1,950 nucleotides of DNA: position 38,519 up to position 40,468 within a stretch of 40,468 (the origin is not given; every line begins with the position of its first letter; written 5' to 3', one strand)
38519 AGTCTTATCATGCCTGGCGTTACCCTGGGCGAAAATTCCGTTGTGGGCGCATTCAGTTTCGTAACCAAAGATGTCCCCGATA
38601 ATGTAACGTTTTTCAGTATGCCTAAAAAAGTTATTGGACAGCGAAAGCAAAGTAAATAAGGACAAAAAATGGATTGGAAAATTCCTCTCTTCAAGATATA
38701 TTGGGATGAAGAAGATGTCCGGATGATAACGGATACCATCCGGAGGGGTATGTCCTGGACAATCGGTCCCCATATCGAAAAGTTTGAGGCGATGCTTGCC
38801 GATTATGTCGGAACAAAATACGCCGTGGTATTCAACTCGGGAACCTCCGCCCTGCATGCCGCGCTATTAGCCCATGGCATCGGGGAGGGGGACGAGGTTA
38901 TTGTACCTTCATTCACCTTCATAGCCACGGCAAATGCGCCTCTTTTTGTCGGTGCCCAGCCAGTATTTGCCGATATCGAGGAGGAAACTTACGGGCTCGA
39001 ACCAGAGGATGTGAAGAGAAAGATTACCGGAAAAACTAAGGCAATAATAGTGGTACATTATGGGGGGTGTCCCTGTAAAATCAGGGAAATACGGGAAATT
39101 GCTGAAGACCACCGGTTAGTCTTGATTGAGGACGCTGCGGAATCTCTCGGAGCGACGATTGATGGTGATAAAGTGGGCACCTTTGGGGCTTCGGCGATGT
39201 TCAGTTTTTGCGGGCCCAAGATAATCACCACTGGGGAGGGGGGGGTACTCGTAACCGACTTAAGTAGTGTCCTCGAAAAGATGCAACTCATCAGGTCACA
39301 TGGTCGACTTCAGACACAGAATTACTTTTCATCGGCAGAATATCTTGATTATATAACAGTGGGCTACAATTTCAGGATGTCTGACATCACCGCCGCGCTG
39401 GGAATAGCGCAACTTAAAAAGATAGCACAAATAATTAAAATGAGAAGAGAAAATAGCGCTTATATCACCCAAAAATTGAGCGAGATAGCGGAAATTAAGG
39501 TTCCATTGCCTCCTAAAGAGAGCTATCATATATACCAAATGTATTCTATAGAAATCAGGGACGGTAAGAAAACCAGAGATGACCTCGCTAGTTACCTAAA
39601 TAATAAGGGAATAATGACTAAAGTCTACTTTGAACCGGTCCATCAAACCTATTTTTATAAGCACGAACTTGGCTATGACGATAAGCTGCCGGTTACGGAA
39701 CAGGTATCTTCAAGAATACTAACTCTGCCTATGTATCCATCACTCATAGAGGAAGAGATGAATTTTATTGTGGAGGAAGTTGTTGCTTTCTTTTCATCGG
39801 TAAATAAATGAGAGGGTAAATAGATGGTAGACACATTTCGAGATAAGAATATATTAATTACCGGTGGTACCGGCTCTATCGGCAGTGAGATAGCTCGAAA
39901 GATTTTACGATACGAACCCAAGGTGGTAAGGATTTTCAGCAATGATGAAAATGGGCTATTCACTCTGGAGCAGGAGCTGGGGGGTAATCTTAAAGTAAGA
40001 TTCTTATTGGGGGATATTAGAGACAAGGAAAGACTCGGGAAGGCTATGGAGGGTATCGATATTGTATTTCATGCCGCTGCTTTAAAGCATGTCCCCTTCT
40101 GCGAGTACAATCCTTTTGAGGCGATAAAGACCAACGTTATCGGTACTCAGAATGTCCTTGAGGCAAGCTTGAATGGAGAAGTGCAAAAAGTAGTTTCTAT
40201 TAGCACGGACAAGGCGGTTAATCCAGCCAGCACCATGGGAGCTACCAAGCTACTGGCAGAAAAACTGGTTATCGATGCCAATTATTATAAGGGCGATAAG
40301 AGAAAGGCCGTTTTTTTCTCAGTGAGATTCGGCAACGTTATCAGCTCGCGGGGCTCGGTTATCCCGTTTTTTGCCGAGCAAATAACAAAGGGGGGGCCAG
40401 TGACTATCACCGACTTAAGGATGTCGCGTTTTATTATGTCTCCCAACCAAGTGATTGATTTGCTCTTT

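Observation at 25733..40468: Glycan island with a complete 5,7-diamino-nonulosonic-acid pathway plus an unusually dense tailoring set and no flagellar context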

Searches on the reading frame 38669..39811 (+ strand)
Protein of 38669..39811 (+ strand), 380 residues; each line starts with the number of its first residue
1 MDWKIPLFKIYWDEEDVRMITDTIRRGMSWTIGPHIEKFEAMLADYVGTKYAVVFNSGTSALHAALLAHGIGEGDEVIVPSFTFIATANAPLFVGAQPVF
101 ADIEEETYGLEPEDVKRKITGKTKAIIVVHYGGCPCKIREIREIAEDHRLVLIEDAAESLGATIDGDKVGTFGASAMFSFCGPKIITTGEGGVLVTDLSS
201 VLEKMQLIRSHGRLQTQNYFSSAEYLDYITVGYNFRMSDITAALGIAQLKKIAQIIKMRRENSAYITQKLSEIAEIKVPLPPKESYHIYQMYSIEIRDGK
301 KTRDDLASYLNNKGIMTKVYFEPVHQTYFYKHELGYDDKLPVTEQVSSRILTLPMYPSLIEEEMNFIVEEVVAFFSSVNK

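Call 7: search_protein_families(library=pfam, proteins=[window:38669-39808:+], max_evalue=0.01)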
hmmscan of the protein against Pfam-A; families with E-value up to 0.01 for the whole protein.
window:38669-39808:+ (380 aa): 5 families
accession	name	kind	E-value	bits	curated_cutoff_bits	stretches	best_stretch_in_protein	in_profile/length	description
PF01041.23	DegT_DnrJ_EryC1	-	6.1e-115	384.7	19.8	1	13-371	4-359/360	DegT/DnrJ/EryC1/StrS aminotransferase family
PF01212.27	Beta_elim_lyase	-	6.9e-09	35.9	27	1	34-276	32-271/288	Beta-eliminating lyase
PF00266.25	Aminotran_5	-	1.7e-07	31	21.5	1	32-317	41-335/371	Aminotransferase class-V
PF00155.27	Aminotran_1_2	-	7.1e-06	25.9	19.7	1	35-128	42-152/361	Aminotransferase class I and II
PF01053.26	Cys_Met_Meta_PP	-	1.3e-05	24.4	27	1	34-147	52-162/381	Cys/Met metabolism PLP-dependent enzyme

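Call 9: search_protein_families(library=ncbifam, proteins=[window:38669-39808:+], max_evalue=0.001)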
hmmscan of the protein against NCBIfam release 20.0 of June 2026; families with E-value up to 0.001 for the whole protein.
window:38669-39808:+ (380 aa): 27 families (the best 25 are shown)
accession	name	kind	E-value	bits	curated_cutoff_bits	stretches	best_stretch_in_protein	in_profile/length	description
TIGR03588.1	PseC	equivalog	8.6e-96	321.1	423.5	1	10-373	7-378/380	UDP-4-amino-4,6-dideoxy-N-acetyl-beta-L-altrosamine transaminase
TIGR04181.1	NHT_00031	hypoth_equivalog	1.7e-83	280.5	420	1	12-354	8-357/359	LegC family aminotransferase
NF008687.0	PRK11706.1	equivalog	9.4e-78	261.6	375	1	5-375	2-374/375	dTDP-4-amino-4,6-dideoxygalactose transaminase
NF008658.2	PRK11658.1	equivalog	2.2e-72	243.8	631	1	6-371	6-373/379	UDP-4-amino-4-deoxy-L-arabinose aminotransferase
TIGR02379.1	ECA_wecE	subfamily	3.2e-63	213.8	434.85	1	14-375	11-375/376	dTDP-4-amino-4,6-dideoxy-D-glucose transaminase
TIGR04427.1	PLP_DesI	equivalog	7.6e-63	212.9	650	1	32-368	50-376/390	dTDP-4-dehydro-6-deoxyglucose aminotransferase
NF011936.0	PRK15407.1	equivalog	1.1e-60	205.6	423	2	13-213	45-252/440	lipopolysaccharide biosynthesis protein RfbH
NF041364.1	GntC_guanitoxin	equivalog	3.2e-10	39.4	415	1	54-155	64-173/356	guanitoxin biosynthesis PLP-dependent (S)-gamma-hydroxy-L-arginine cyclodehydratase GntC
NF006230.0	PRK08363.1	equivalog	6.8e-10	38.3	534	1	55-289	99-330/398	alanine aminotransferase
TIGR01977.1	am_tr_V_EF2568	hypoth_equivalog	2e-08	33.6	377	1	43-317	53-331/376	cysteine desulfurase family protein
NF005816.0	PRK07682.1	equivalog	1.4e-07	30.5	620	1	46-155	87-202/390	aminotransferase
NF004975.0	PRK06348.1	equivalog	3.2e-07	29.7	549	1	59-155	96-201/384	pyridoxal phosphate-dependent aminotransferase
NF005817.0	PRK07683.1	equivalog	2.2e-06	26.6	575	1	49-135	89-173/387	aminotransferase A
NF041091.1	asp_aminotase_Arch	equivalog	4.4e-06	25.8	550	1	51-154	89-198/376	aspartate aminotransferase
NF004621.0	PRK05957.1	equivalog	2.8e-05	23.1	498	1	52-157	92-201/389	pyridoxal phosphate-dependent aminotransferase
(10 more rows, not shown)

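Call 11: find_encoding_contigs(protein=window:38669-39811:+, flank=10000, max_places=6)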
Protein window:38669-39811:+ (380 aa): no gene with exactly this product is on record in the collection.

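Call 45: search_solved_structures(query=window:38669-39808:+, max_evalue=1e-20)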
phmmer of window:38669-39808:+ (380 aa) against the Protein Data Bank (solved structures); distinct sequences matched with E-value up to 1e-20: 55.
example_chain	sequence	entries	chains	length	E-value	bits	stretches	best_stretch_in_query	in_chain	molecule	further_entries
3bn1_A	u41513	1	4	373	8.2e-68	232.3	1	31-368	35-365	Perosamine synthetase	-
3dr7_A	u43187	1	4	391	9.7e-68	232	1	31-368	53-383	Putative perosamine synthetase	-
3dr4_A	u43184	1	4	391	6.6e-67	229.3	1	31-368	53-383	Putative perosamine synthetase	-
7b0d_A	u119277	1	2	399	1e-61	212.2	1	18-368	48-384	Glutamine--scyllo-inositol transaminase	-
1mdo_A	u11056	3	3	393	2e-60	208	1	25-368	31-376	ArnB aminotransferase | UDP-4-amino-4-deoxy-L-arabinose--oxoglutarate aminotransferase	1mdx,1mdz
4oca_A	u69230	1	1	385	1.3e-59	205.3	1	25-368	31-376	UDP-4-amino-4-deoxy-L-arabinose--oxoglutarate aminotransferase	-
7b0m_AAA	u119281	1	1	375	1.4e-59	205.2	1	23-327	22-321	Sugar aminotransferase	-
3frk_A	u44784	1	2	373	7.2e-57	196.3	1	21-373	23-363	QdtB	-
8sng_A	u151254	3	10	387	7.4e-57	196.2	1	19-368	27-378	UDP-4-amino-4-deoxy-L-arabinose--oxoglutarate aminotransferase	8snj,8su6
9bgp_A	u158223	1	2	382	1.3e-52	182.2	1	17-369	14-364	aminotransferase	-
9bgr_A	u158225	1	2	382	8.5e-52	179.6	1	17-369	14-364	aminotransferase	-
5k8b_A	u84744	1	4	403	5e-51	177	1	38-282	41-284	8-amino-3,8-dideoxy-alpha-D-manno-octulosonate transaminase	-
8vr5_A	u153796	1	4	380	1.3e-50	175.7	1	17-371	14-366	DegT/DnrJ/EryC1/StrS aminotransferase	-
8vr3_A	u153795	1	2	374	1.3e-50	175.7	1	16-370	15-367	DegT/DnrJ/EryC1/StrS aminotransferase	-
2c7t_A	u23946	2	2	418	6.4e-50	173.4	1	30-325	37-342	GLUTAMINE-2-DEOXY-SCYLLO-INOSOSE AMINOTRANSFERASE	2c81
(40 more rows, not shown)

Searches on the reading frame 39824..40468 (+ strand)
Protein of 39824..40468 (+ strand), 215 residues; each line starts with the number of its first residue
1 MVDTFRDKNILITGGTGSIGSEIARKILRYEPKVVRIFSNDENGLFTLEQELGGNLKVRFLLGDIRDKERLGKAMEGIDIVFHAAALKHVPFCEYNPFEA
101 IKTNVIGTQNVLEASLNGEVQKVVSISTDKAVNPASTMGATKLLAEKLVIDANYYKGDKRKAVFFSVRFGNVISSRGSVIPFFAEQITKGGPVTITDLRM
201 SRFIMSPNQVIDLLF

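Call 7: search_protein_families(library=pfam, proteins=[window:39824-40468:+], max_evalue=0.01)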
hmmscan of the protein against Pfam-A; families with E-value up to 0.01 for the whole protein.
window:39824-40468:+ (215 aa): 11 families
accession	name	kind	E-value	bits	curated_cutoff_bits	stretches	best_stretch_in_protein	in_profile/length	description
PF02719.21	Polysacc_synt_2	-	2.4e-81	273.6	20.2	1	10-213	1-212/293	Polysaccharide biosynthesis protein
PF01370.27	Epimerase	-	1.7e-23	83.7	20.9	1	10-196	1-202/240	NAD dependent epimerase/dehydratase family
PF01073.25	3Beta_HSD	-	1.3e-19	70.7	22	1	11-135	1-123/280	3-beta hydroxysteroid dehydrogenase/isomerase family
PF16363.11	GDP_Man_Dehyd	-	1.6e-17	64.4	27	1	11-129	1-130/332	GDP-mannose 4,6 dehydratase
PF04321.23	RmlD_sub_bind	-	3.6e-11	43.1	27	1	9-146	2-133/287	RmlD substrate binding domain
PF07993.18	NAD_binding_4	-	2.6e-10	40.4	20.1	1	68-138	79-146/258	Male sterility protein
PF13460.12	NAD_binding_10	-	5.7e-10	39.8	27.2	1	14-135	1-105/184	NAD(P)H-binding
PF00106.31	adh_short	-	5.1e-08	33.1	26.6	1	8-128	1-136/195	short chain dehydrogenase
PF05368.20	NmrA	-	6.8e-06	26.3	27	1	7-86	2-78/298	NmrA-like family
PF03807.23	F420_oxidored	-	0.0007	20.6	21.6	0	15-91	6-73/94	NADP oxidoreductase coenzyme F420-dependent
PF08659.16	KR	-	0.0022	18.3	22.6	1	10-86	3-90/180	KR domain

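Call 9: search_protein_families(library=ncbifam, proteins=[window:39824-40468:+], max_evalue=0.001)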
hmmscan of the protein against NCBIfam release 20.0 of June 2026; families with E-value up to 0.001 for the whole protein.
window:39824-40468:+ (215 aa): 42 families (the best 25 are shown)
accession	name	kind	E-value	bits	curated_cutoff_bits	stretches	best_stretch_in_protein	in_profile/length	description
TIGR03589.1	PseB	equivalog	4.1e-76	256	407.75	1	5-213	2-210/324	UDP-N-acetylglucosamine 4,6-dehydratase (inverting)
TIGR04130.1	FnlA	equivalog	7.3e-61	205.9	730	1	5-214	2-209/337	UDP-N-acetylglucosamine 4,6-dehydratase/5-epimerase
TIGR04180.1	EDH_00030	hypoth_equivalog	7.8e-21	74.4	475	1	10-133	1-126/297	NAD-dependent 4,6-dehydratase LegB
TIGR03466.1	HpnA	hypoth_equivalog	1.4e-16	60.3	367.65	1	9-133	2-118/327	hopanoid-associated sugar epimerase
TIGR02622.1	CDP_4_6_dhtase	equivalog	1.9e-15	56.9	278.45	1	5-133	2-134/352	CDP-glucose 4,6-dehydratase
TIGR01181.1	dTDP_gluc_dehyt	equivalog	7.7e-15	54.8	365.1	1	9-131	1-128/321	dTDP-glucose 4,6-dehydratase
TIGR01179.1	galE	equivalog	1.6e-14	53.5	262.3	1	9-153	1-160/332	UDP-glucose 4-epimerase GalE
NF042422.1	oxyalk_red_OleD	equivalog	5.6e-14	52.2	580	1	9-133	2-115/329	2-alkyl-3-oxoalkanoate reductase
NF052578.1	StrlDmthSdmBMthl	equivalog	3.4e-12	46.8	600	1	10-133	3-118/328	sterol demethylase protein SdmB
NF042423.1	oxyalk_red_Shew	equivalog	5.1e-12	45.5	580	1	8-129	9-119/331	2-alkyl-3-oxoalkanoate reductase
NF007956.0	PRK10675.1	subfamily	7.2e-11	41.8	394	1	9-127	2-123/338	UDP-glucose 4-epimerase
NF041293.1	G6PDh_Azf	equivalog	1.3e-10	41.1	400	1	7-137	2-124/252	NAD-dependent glucose-6-phosphate dehydrogenase Azf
NF043036.1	ErythonDh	equivalog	8.7e-09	35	325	1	9-146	2-157/321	D-erythronate dehydrogenase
TIGR01214.1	rmlD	equivalog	1.4e-08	34.2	224.05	1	10-129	2-101/285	dTDP-4-dehydrorhamnose reductase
NF007490.0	PRK10084.1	subfamily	7.6e-08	31.7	649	1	9-116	2-112/361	dTDP-glucose 4,6-dehydratase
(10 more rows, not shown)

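Call 44: search_solved_structures(query=window:39824-40468:+, max_evalue=1e-10)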
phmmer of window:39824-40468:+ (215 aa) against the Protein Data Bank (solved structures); distinct sequences matched with E-value up to 1e-10: 20.
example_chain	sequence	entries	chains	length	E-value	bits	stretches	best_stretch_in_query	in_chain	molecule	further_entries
6bwc_A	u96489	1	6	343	3.8e-68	232.6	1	5-211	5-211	Polysaccharide biosynthesis protein CapD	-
4j2o_A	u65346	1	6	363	2.7e-57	197.2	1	4-214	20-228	UDP-N-acetylglucosamine 4,6-dehydratase/5-epimerase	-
2gn4_A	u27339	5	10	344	3.2e-56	193.7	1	7-209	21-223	UDP-GlcNAc C6 dehydratase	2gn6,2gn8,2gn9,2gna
3vvb_A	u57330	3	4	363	1.9e-54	187.8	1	5-214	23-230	CapE | Capsular polysaccharide synthesis enzyme Cap8E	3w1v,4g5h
3vvc_A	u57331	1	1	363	7e-54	186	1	5-214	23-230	Capsular polysaccharide synthesis enzyme Cap8E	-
5bju_A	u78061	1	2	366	5.6e-34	121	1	5-213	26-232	WlaL protein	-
5bjw_A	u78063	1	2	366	2e-33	119.2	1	5-213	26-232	WlaL protein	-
5bjx_A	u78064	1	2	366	2.8e-33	118.7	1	5-213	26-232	WlaL protein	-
5bjy_A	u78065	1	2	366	3.9e-33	118.3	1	5-213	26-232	WlaL protein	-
5bjv_A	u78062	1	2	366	2e-32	116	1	5-213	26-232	WlaL protein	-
4tqg_A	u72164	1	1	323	2.9e-30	108.9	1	5-213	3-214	Putative dTDP-d-glucose 4 6-dehydratase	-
3pvz_A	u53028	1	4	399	2.5e-17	66.7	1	8-209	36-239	UDP-N-acetylglucosamine 4,6-dehydratase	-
8rdi_A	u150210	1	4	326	7.1e-15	58.7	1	9-176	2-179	SDR family NAD(P)-dependent oxidoreductase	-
8rdg_A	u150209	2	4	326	9.7e-15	58.2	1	9-149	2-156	SDR family NAD(P)-dependent oxidoreductase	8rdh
8vr2_A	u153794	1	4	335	1.3e-11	48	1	7-131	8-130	NAD-dependent epimerase/dehydratase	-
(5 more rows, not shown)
